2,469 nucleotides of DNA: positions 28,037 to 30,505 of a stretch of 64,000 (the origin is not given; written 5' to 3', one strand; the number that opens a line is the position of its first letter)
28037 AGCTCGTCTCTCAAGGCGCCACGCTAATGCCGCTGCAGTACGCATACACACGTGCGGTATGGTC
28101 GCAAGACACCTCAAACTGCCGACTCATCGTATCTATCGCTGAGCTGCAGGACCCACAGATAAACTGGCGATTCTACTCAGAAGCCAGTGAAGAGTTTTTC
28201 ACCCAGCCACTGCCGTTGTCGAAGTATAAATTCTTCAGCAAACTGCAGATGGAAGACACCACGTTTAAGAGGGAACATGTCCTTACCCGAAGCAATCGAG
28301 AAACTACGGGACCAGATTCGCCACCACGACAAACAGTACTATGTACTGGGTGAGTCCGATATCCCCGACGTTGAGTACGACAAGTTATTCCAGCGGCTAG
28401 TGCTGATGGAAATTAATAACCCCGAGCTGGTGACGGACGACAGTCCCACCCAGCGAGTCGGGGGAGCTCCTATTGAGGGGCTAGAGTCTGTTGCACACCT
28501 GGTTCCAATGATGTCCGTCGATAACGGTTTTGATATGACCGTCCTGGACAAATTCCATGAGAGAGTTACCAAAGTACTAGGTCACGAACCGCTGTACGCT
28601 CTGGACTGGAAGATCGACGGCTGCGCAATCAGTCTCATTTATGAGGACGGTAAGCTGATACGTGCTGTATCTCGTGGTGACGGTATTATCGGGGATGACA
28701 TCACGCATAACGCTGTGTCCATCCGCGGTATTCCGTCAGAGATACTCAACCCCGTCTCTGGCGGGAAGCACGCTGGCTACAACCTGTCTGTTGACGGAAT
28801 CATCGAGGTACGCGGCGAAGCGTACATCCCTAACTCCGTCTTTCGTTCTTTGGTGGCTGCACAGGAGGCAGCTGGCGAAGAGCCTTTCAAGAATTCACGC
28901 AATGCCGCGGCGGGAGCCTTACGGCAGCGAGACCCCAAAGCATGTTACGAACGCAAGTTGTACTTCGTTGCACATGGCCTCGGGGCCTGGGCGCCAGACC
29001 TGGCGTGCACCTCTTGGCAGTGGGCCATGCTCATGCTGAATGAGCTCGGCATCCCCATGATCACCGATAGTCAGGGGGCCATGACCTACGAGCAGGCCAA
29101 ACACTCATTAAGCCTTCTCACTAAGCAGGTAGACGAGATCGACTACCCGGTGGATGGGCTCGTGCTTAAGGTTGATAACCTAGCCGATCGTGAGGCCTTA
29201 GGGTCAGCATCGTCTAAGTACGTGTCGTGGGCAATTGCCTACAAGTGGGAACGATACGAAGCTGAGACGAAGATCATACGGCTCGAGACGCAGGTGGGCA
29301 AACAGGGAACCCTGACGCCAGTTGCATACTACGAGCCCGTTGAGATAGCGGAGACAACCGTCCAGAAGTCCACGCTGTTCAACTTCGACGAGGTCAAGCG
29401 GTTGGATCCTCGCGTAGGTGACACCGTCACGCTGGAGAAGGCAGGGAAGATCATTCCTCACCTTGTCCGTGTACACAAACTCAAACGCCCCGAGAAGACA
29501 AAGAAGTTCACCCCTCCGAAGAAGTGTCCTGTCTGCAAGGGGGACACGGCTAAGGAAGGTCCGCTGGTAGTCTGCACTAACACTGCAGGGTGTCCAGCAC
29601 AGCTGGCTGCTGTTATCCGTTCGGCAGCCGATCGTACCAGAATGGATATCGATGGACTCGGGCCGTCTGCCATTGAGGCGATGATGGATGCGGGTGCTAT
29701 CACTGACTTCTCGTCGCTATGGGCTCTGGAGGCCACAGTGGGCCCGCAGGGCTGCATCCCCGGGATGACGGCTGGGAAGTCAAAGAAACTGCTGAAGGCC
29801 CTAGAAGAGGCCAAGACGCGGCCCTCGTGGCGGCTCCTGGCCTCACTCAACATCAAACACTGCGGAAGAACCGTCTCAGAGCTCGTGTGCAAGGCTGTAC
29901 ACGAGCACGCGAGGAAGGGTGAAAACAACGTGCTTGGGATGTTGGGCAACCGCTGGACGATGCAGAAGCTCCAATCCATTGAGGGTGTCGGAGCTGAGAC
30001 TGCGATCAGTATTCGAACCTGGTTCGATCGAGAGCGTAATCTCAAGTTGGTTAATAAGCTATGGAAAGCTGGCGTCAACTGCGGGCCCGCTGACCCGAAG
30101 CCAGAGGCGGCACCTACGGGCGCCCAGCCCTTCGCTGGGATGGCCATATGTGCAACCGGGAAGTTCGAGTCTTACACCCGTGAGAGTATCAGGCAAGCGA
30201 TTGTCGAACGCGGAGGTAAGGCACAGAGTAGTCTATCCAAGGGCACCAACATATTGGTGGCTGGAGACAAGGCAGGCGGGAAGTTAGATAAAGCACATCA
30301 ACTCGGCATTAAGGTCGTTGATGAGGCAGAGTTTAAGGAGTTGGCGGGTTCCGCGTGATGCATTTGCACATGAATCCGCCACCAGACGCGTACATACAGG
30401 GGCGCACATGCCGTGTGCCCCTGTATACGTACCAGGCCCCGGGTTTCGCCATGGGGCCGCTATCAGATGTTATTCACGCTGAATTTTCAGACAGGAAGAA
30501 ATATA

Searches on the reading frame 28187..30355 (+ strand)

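Call 39: search_protein_families(library=pfam, proteins=[window:28187-30355:+], max_evalue=0.001)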
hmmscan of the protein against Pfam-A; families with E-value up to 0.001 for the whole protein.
window:28187-30355:+ (723 aa): 6 families
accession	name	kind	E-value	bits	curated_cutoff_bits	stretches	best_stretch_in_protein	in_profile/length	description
PF01653.23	DNA_ligase_aden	-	1.7e-61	208.4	27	1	99-355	4-251/253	NAD-dependent DNA ligase adenylation domain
PF03120.22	DNA_ligase_OB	-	5.2e-25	87.6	32.9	1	360-437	1-78/79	NAD-dependent DNA ligase OB-fold domain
PF00533.33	BRCT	-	2.4e-11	44.1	21.3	1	648-718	5-76/78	BRCA1 C Terminus (BRCT) domain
PF12738.14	PTCB-BRCT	-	3.7e-07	30.5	22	1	653-711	2-59/63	twin BRCT domain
PF12826.13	HHH_2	-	8.3e-06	26.3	27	1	591-622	33-64/64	Helix-hairpin-helix motif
PF22745.1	Nlig-Ia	-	8.6e-05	23.6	27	1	34-82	3-51/92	DNA ligase-like, N-terminal NAD+-binding domain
